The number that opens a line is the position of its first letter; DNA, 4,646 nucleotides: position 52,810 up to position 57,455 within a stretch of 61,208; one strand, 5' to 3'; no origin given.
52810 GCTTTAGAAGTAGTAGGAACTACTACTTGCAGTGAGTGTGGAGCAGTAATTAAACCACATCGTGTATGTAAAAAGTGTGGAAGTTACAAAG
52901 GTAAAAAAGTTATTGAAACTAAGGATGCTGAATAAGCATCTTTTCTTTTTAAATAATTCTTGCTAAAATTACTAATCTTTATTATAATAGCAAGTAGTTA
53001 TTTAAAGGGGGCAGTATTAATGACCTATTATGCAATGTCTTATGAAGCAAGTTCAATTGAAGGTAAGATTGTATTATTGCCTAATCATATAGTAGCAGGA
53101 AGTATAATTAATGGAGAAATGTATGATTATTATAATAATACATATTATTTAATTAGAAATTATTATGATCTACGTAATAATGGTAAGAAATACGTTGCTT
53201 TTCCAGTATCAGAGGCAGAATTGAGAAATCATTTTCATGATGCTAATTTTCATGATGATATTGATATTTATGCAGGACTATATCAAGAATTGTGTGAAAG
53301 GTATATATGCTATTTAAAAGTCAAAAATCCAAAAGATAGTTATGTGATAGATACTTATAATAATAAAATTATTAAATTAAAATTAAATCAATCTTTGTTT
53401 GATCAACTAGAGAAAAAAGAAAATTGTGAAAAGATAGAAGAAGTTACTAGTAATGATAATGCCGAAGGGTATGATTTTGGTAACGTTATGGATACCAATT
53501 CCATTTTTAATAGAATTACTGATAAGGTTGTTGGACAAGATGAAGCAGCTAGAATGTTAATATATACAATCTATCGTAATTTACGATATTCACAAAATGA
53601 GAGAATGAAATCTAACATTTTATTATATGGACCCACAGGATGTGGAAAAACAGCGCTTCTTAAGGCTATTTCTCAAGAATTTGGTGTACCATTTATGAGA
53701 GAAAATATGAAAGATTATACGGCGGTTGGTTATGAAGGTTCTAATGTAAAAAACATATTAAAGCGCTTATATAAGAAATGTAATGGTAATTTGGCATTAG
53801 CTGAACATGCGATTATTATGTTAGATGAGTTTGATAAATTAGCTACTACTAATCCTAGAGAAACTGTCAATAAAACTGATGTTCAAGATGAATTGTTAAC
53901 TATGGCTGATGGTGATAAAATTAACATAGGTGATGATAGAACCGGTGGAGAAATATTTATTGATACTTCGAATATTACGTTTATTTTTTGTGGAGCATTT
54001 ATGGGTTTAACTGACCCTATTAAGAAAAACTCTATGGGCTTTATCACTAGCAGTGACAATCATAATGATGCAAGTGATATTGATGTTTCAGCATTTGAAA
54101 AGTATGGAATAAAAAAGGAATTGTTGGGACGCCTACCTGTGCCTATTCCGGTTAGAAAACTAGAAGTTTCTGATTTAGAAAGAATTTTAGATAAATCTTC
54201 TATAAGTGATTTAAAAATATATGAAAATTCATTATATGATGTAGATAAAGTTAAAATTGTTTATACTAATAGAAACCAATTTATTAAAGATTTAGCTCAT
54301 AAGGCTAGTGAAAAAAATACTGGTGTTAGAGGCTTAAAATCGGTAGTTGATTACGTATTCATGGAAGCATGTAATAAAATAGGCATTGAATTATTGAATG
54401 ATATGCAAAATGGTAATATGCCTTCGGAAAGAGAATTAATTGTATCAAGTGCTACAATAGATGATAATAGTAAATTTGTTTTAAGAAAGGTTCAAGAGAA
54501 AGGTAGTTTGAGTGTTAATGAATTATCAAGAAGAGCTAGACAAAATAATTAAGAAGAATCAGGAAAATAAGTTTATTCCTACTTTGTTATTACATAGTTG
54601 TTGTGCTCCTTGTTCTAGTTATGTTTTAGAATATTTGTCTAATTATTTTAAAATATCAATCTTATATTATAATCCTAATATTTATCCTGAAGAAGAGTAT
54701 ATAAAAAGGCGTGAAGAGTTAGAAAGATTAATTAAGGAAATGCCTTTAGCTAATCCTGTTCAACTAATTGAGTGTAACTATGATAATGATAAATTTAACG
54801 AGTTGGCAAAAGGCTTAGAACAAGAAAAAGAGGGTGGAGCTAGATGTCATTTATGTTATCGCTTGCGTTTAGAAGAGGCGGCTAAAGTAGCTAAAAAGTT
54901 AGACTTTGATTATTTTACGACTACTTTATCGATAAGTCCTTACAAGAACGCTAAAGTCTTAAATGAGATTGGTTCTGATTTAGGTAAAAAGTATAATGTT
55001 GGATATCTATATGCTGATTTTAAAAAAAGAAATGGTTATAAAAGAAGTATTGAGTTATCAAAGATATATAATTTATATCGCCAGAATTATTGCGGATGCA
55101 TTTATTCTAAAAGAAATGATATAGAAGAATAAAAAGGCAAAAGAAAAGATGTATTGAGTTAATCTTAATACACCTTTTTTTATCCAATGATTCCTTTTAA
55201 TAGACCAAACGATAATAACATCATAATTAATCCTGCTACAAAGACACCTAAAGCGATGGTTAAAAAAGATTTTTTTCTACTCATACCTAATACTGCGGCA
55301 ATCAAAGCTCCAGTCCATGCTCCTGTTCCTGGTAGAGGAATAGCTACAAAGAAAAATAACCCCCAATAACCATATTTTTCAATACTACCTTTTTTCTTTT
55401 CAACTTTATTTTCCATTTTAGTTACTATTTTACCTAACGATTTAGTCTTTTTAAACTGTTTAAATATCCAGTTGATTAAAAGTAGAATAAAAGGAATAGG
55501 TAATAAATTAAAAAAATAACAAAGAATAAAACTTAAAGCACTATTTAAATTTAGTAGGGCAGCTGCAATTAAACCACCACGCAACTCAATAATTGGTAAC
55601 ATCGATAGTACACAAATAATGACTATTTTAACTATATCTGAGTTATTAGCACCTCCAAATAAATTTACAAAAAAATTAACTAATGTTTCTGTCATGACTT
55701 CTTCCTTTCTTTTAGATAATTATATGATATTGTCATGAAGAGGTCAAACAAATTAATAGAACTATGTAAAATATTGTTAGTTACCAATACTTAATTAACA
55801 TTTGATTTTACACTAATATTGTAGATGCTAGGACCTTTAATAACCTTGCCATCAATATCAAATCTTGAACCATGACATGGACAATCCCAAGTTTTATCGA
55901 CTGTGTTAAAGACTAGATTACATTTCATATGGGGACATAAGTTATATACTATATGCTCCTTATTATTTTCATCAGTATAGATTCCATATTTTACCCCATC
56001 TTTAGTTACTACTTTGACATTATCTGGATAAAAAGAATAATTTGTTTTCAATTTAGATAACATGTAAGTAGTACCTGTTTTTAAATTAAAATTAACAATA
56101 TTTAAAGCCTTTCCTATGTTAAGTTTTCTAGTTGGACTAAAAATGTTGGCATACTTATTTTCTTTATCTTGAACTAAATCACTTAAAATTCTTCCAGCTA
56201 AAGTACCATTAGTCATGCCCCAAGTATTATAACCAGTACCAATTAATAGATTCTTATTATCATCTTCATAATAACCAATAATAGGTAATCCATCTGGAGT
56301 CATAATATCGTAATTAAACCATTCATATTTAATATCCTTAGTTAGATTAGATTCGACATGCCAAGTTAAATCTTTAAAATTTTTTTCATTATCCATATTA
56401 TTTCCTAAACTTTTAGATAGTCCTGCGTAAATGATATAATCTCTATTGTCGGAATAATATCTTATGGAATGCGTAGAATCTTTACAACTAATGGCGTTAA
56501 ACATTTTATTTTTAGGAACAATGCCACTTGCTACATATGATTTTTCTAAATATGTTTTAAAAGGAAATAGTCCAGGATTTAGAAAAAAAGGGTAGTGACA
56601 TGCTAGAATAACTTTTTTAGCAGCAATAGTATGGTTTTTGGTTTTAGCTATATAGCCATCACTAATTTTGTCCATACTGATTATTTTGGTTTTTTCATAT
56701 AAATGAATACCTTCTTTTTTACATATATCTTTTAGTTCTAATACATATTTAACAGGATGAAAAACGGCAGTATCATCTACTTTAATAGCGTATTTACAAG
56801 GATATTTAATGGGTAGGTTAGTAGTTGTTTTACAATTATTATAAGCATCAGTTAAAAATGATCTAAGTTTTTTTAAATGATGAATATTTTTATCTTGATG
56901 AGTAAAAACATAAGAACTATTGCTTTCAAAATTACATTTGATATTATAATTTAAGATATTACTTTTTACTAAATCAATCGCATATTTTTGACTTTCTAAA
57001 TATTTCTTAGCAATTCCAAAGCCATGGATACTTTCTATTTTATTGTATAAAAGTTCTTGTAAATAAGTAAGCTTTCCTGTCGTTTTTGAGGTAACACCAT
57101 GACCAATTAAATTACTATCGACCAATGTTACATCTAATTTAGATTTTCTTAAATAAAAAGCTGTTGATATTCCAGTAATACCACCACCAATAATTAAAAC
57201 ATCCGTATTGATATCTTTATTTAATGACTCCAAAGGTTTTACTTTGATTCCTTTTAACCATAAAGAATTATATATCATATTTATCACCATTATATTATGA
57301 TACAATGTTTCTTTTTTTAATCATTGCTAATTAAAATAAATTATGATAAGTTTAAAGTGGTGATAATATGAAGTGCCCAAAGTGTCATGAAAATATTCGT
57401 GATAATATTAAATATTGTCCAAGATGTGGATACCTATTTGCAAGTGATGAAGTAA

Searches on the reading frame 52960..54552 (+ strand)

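Call 30: search_protein_families(library=pfam, proteins=[window:52960-54552:+], max_evalue=0.00001)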
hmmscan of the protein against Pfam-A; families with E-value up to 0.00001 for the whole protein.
window:52960-54552:+ (530 aa): 3 families
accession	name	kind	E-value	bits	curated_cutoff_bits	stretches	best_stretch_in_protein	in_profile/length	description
PF00004.35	AAA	-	4.6e-18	66.4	21.2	1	220-342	1-105/131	ATPase family associated with various cellular activities (AAA)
PF07724.20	AAA_2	-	1.6e-17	64.4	27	1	216-393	2-164/166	AAA domain (Cdc48 subfamily)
PF00493.29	MCM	-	4.6e-08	32.9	23.3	1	180-296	16-135/224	MCM P-loop domain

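Call 64: search_protein_families(library=padloc, proteins=[window:52960-54552:+], max_evalue=0.001)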
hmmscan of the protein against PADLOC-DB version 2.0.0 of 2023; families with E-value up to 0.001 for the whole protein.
window:52960-54552:+ (530 aa): 6 families
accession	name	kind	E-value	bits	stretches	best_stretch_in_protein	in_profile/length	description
PDLC03838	DolB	-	1.5e-11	42.2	1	145-295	101-242/375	-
PDLC02196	IetA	-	1.7e-09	35.6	1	209-296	114-194/374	-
PDLC02195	IetA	-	9.5e-08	29.7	1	214-296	134-209/395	-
PDLC04232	IetA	-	1.7e-06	25.7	1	161-295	60-187/330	-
PDLC04140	mad8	-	4.3e-06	24.5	1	215-272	25-76/314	mads_8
PDLC00268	PtuA1|PtuA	-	0.00029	18.4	1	217-300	25-108/411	AAA ATPase domain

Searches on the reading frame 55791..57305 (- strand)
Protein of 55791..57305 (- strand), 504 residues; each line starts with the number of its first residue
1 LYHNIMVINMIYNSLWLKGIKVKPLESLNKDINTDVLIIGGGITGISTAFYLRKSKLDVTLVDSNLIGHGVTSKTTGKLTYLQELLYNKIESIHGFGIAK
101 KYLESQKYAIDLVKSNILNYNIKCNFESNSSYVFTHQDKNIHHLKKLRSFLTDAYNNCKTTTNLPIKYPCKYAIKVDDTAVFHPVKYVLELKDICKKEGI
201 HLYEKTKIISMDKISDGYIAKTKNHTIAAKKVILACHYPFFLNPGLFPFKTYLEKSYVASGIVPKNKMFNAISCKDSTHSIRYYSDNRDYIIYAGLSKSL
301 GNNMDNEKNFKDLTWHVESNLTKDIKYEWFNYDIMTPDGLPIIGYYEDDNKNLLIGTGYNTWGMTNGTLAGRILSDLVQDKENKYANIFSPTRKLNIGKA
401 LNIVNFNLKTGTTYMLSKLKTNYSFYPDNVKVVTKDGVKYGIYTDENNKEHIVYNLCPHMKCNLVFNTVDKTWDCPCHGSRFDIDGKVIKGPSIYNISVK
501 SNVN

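Call 30: search_protein_families(library=pfam, proteins=[window:55791-57305:-], max_evalue=0.00001)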
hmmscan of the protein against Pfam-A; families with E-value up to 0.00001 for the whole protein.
window:55791-57305:- (504 aa): 4 families
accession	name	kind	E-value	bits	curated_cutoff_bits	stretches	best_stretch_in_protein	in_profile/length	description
PF01266.30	DAO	-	8.6e-34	118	27.9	1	35-377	1-353/353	FAD dependent oxidoreductase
PF00355.32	Rieske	-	1e-12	48.2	20.3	1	427-494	13-81/88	Rieske [2Fe-2S] domain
PF07992.20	Pyr_redox_2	-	1.7e-06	28.1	26.1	0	35-235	2-106/291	Pyridine nucleotide-disulphide oxidoreductase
PF13738.12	Pyr_redox_3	-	7.2e-06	25.9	30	0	186-236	82-132/305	Pyridine nucleotide-disulphide oxidoreductase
